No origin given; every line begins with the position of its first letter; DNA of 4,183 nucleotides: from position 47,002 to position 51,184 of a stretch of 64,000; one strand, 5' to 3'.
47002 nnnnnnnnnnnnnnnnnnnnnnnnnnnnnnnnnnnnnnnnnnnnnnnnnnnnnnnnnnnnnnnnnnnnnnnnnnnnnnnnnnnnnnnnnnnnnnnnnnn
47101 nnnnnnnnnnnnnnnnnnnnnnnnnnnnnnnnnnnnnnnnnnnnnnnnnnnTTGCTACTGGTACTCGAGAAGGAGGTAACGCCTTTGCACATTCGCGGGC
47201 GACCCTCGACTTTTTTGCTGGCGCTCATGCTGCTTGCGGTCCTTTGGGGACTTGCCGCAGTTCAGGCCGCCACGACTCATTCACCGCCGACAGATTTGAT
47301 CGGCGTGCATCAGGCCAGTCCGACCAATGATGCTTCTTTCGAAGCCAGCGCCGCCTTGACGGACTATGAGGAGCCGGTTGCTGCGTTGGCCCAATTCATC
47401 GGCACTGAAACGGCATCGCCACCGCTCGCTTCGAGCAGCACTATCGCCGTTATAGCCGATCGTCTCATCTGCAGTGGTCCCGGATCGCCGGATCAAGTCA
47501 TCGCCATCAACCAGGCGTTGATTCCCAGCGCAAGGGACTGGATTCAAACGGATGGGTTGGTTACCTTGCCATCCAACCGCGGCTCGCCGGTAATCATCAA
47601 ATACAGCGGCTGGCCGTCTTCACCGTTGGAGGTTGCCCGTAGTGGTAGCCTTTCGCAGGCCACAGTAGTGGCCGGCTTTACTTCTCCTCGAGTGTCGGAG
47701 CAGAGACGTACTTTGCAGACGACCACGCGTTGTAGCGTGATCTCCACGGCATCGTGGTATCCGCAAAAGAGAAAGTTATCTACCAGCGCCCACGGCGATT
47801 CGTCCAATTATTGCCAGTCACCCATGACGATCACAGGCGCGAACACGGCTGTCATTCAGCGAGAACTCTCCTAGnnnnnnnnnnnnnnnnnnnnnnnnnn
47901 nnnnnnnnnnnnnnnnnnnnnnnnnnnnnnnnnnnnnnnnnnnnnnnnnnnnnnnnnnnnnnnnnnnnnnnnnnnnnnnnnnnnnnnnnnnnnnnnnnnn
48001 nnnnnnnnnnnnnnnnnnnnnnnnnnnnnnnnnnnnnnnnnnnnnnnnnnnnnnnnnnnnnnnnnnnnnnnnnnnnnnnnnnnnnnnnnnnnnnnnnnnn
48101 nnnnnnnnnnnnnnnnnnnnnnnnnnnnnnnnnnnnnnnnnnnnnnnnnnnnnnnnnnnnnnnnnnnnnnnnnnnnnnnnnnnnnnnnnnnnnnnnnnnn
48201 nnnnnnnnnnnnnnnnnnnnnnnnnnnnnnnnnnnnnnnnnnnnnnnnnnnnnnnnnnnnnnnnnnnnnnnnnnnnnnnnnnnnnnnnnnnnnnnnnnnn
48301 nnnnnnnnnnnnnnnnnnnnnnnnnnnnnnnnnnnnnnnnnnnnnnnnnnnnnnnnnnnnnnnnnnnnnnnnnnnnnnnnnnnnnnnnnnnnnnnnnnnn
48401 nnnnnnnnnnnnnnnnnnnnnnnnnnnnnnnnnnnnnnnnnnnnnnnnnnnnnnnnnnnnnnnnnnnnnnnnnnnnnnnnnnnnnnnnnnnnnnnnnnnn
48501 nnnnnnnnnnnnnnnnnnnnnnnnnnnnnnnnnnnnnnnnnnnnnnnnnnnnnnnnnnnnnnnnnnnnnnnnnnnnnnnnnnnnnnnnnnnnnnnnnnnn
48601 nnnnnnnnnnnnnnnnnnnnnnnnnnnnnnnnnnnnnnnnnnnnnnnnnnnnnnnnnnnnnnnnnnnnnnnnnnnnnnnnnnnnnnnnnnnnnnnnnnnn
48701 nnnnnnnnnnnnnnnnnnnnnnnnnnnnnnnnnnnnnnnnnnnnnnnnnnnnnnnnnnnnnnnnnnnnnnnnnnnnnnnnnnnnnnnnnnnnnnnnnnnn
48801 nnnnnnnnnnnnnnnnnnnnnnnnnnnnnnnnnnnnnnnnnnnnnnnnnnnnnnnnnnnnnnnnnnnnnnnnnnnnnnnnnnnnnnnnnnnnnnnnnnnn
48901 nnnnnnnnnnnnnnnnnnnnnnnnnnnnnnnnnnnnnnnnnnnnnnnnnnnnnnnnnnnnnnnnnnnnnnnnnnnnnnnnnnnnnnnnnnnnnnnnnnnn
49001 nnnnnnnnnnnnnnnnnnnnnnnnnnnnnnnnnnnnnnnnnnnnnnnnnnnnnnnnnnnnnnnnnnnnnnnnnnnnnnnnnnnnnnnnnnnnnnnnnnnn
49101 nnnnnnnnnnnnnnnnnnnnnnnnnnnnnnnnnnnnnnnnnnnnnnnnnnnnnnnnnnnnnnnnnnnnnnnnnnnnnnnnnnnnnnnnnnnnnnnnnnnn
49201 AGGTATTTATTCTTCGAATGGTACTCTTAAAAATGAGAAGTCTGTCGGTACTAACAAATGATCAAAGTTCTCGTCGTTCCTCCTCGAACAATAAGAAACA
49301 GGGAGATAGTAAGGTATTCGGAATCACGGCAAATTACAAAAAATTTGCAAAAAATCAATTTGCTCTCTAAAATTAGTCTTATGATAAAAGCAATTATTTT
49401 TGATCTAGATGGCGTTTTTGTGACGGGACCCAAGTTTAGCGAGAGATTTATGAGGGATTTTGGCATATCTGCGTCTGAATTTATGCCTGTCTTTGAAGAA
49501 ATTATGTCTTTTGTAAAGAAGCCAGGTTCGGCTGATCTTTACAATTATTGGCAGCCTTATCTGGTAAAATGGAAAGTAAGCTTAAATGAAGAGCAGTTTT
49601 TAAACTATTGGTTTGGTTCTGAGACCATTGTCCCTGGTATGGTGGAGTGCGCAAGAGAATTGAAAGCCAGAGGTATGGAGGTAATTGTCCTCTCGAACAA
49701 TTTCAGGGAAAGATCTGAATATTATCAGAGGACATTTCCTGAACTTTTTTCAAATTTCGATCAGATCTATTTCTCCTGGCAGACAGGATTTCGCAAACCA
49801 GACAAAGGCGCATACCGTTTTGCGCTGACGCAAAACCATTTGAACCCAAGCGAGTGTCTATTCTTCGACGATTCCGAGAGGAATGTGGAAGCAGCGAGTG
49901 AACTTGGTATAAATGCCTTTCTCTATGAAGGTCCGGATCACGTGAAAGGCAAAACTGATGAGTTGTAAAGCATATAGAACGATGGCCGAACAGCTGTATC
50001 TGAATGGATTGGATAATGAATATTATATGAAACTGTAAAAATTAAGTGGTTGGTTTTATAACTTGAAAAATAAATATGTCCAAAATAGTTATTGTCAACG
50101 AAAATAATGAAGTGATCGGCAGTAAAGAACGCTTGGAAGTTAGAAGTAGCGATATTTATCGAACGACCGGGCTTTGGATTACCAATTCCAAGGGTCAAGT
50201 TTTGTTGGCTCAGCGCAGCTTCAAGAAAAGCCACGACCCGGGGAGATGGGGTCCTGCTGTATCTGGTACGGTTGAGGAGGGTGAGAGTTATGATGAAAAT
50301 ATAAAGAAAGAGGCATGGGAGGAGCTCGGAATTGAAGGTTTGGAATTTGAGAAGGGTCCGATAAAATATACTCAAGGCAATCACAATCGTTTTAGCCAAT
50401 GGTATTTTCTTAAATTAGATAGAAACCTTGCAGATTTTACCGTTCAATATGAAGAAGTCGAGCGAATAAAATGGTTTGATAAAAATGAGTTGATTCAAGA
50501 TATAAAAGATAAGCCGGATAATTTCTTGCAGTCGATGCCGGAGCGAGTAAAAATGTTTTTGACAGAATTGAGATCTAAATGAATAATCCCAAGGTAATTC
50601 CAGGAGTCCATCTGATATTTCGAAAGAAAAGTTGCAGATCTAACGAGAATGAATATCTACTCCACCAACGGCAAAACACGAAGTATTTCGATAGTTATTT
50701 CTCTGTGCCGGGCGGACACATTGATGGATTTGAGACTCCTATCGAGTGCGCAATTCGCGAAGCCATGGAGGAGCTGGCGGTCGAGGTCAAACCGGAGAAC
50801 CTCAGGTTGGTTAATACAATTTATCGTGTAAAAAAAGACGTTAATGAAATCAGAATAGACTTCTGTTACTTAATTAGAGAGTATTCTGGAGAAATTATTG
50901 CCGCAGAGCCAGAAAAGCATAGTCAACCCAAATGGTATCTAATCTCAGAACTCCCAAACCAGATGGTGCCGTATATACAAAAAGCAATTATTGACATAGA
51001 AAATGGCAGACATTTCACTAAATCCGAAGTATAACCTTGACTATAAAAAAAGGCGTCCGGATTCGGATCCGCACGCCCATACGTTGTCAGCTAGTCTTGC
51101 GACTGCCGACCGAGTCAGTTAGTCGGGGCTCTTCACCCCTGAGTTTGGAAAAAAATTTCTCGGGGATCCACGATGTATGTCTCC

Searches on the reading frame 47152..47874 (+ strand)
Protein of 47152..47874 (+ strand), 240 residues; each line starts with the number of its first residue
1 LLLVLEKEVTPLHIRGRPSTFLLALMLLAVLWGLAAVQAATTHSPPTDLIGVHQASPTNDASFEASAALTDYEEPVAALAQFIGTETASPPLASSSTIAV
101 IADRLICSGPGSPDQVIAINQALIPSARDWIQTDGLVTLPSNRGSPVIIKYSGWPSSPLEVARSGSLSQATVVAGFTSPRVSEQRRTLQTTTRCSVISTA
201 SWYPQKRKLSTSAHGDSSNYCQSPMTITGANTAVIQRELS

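Call 11: find_encoding_contigs(protein=window:47152-47874:+, flank=10000, max_places=2)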
Protein window:47152-47874:+ (240 aa): no gene with exactly this product is on record in the collection.

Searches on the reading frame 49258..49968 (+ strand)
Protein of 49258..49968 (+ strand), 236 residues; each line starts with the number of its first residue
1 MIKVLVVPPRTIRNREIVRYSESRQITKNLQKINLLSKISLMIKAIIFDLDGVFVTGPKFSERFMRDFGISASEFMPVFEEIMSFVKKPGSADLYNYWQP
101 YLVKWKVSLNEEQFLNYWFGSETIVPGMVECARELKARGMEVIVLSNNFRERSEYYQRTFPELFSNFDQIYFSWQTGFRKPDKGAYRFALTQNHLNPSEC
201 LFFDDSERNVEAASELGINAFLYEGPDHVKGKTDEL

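Call 12: find_encoding_contigs(protein=window:49258-49968:+, flank=10000, max_places=2)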
Protein window:49258-49968:+ (236 aa): 1 contig read that carries it; 1 place shown.
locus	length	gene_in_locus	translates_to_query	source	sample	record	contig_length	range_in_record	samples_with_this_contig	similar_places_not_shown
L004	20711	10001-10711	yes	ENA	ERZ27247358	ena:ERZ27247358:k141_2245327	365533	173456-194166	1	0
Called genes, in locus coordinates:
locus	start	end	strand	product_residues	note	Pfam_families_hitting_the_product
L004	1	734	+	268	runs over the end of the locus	PF12698:ABC2_membrane_3, PF01061:ABC2_membrane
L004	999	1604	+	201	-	PF10110:GPDPase_memb (faint), PF06790:UPF0259, PF06161:DUF975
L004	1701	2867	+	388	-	PF01168:Ala_racemase_N, PF00842:Ala_racemase_C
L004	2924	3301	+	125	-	PF13366:PDDEXK_3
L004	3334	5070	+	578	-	PF01807:Zn_ribbon_DnaG, PF08275:DNAG_N, PF01751:Toprim, PF13155:Toprim_2, PF13662:Toprim_4, PF10410:DnaB_bind (weak)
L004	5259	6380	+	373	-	PF03979:Sigma70_r1_1 (weak), PF00140:Sigma70_r1_2, PF04542:Sigma70_r2, PF04539:Sigma70_r3, PF04545:Sigma70_r4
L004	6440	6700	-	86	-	PF04226:Transgly_assoc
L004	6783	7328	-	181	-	PF01871:AMMECR1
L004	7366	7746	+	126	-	PF07883:Cupin_2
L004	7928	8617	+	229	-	-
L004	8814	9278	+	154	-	-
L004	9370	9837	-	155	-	-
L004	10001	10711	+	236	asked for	PF00702:Hydrolase, PF13419:HAD_2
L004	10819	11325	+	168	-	PF00293:NUDIX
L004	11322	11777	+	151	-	PF00293:NUDIX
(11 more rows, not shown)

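Call 24: search_protein_families(library=ncbifam, proteins=[window:49258-49968:+], max_evalue=0.01)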
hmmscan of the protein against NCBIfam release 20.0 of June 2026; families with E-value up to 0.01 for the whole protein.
window:49258-49968:+ (236 aa): 27 families (the best 25 are shown)
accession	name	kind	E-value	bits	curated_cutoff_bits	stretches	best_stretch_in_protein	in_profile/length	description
TIGR02247.1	HAD-1A3-hyp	subfamily_domain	2.3e-22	79.8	125.4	1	43-223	2-195/211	epoxide hydrolase N-terminal domain-like phosphatase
NF006991.0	PRK09456.1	equivalog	6.4e-22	78.2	295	1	106-223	66-184/199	glucose-1-phosphatase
TIGR01509.1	HAD-SF-IA-v3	subfamily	1.8e-17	63.9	29.4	1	93-222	33-153/154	HAD-IA family hydrolase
TIGR02254.1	YjjG_YfnB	equivalog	6.2e-12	45.5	159.9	1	109-229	83-202/223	YjjG family noncanonical pyrimidine nucleotidase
TIGR01662.1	HAD-SF-IIIA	subfamily_domain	2.3e-09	37.5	44.6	1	124-223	26-138/141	HAD-IIIA family hydrolase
TIGR02252.1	DREG-2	subfamily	3.7e-09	36.6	155.2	1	123-222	105-203/203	HAD hydrolase, REG-2-like, family IA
TIGR01993.1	Pyr-5-nucltdase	equivalog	2.7e-08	33.8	142.9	1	164-220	121-180/183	pyrimidine 5'-nucleotidase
TIGR02253.1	CTE7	subfamily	2.9e-08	33.7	169.75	1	42-223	1-194/221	TIGR02253 family HAD-type hydrolase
TIGR01428.1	HAD_type_II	equivalog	2.4e-06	27.7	125.4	1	128-221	96-188/197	haloacid dehalogenase type II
NF009695.0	PRK13222.1-2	equivalog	4.2e-06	26.4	225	1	122-221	93-191/226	phosphoglycolate phosphatase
TIGR01990.1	bPGM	equivalog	5.7e-06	26.4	189.4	0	121-219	87-182/187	beta-phosphoglucomutase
TIGR02009.1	PGMB-YQAB-SF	subfamily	9.3e-06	26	153.35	0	121-220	87-183/186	beta-phosphoglucomutase family hydrolase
NF011564.0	PRK14988.1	equivalog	5.9e-05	22.9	189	1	133-221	103-190/225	GMP/IMP nucleotidase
NF053830.1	RUBPPhHalo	equivalog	7.3e-05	22.5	330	1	117-229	97-209/234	ribulose-1,5-bisphosphate 5-phosphatase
TIGR01549.1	HAD-SF-IA-v1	subfamily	7.8e-05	23.1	23.3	1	125-217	64-149/149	HAD-IA family hydrolase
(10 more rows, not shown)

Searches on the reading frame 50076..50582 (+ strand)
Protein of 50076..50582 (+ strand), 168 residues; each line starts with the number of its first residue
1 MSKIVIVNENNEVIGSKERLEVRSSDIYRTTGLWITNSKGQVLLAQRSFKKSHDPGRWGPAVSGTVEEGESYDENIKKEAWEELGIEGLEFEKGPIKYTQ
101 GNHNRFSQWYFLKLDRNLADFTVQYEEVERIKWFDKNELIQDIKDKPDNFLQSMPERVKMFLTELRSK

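Call 5: search_protein_families(library=pfam, proteins=[window:50076-50582:+], max_evalue=0.01)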
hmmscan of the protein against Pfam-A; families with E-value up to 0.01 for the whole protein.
window:50076-50582:+ (168 aa): 1 family
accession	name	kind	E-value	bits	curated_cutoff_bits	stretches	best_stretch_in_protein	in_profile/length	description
PF00293.34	NUDIX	-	1.2e-17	64.6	21.1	1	30-149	5-129/134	NUDIX domain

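Call 61: search_protein_families(library=ncbifam, proteins=[window:50076-50582:+], max_evalue=0.001)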
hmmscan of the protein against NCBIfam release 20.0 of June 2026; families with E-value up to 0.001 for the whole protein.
window:50076-50582:+ (168 aa): 12 families
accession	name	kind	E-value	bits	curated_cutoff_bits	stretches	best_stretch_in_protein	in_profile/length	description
NF011922.0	PRK15393.1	equivalog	1.2e-18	67.4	152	1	4-144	13-152/182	NUDIX hydrolase YfcD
NF041653.1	Nud_hyd_Meth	equivalog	3.4e-16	59.5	300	1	5-164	3-163/170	Nudix hydrolase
NF002995.0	PRK03759.1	equivalog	1.2e-15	57.7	127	1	3-150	8-161/185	isopentenyl-diphosphate Delta-isomerase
TIGR02150.1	IPP_isom_1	equivalog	3.9e-08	33.3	105.8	1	4-148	1-148/159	isopentenyl-diphosphate delta-isomerase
NF041652.1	Nud_hyd_Dein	equivalog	2.7e-06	27.7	200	1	28-87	13-73/152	Nudix hydrolase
NF006530.0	PRK08999.1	equivalog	3.3e-06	26.4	245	1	35-88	13-64/315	Nudix family hydrolase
NF007834.0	PRK10546.1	equivalog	8.8e-06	25.6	156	1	35-88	10-61/135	pyrimidine (deoxy)nucleoside triphosphate diphosphatase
NF006961.0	PRK09438.1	equivalog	4.6e-05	22.9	103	0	38-87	18-62/151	dihydroneopterin triphosphate diphosphatase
NF001938.0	PRK00714.1-5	equivalog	7.1e-05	22.2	116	1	27-89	11-77/172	RNA pyrophosphohydrolase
TIGR00586.1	mutt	equivalog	0.00015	21.8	97.9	1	35-93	12-68/129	8-oxo-dGTP diphosphatase MutT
NF001299.0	PRK00241.1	equivalog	0.00037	20.1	158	0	40-139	146-238/263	NAD(+) diphosphatase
NF001934.0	PRK00714.1-1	equivalog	0.00051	19.5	241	1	26-87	5-61/176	RNA pyrophosphohydrolase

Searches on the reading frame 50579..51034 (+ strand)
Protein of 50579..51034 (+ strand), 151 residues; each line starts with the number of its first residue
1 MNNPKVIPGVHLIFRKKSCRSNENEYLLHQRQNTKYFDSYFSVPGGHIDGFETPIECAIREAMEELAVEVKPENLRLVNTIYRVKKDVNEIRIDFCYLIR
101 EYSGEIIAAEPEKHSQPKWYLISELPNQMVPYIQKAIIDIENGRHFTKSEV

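Call 5: search_protein_families(library=pfam, proteins=[window:50579-51034:+], max_evalue=0.01)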
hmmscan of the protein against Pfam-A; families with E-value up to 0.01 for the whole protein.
window:50579-51034:+ (151 aa): 3 families
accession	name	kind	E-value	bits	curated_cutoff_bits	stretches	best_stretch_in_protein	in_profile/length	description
PF00293.34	NUDIX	-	1.1e-15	58.2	21.1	1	22-130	12-124/134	NUDIX domain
PF14815.12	NUDIX_4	-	7.6e-05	22.9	35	1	21-138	7-111/113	NUDIX domain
PF24245.1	INO80F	-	0.0067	16.9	25.1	1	69-100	14-45/47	INO80 complex subunit F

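Call 61: search_protein_families(library=ncbifam, proteins=[window:50579-51034:+], max_evalue=0.001)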
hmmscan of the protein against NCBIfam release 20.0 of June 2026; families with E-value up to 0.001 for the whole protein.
window:50579-51034:+ (151 aa): 5 families
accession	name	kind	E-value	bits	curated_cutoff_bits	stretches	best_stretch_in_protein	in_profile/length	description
TIGR00586.1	mutt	equivalog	6.6e-11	42.3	97.9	1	20-138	13-124/129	8-oxo-dGTP diphosphatase MutT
NF006530.0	PRK08999.1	equivalog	3.9e-09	36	245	1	21-139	15-126/315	Nudix family hydrolase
NF008044.0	PRK10776.1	equivalog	6.7e-09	35.7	148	1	20-139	12-124/130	8-oxo-dGTP diphosphatase MutT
NF006961.0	PRK09438.1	equivalog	9.6e-05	21.9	103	1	24-85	20-78/151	dihydroneopterin triphosphate diphosphatase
NF041652.1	Nud_hyd_Dein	equivalog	0.0003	21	200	1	39-87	43-89/152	Nudix hydrolase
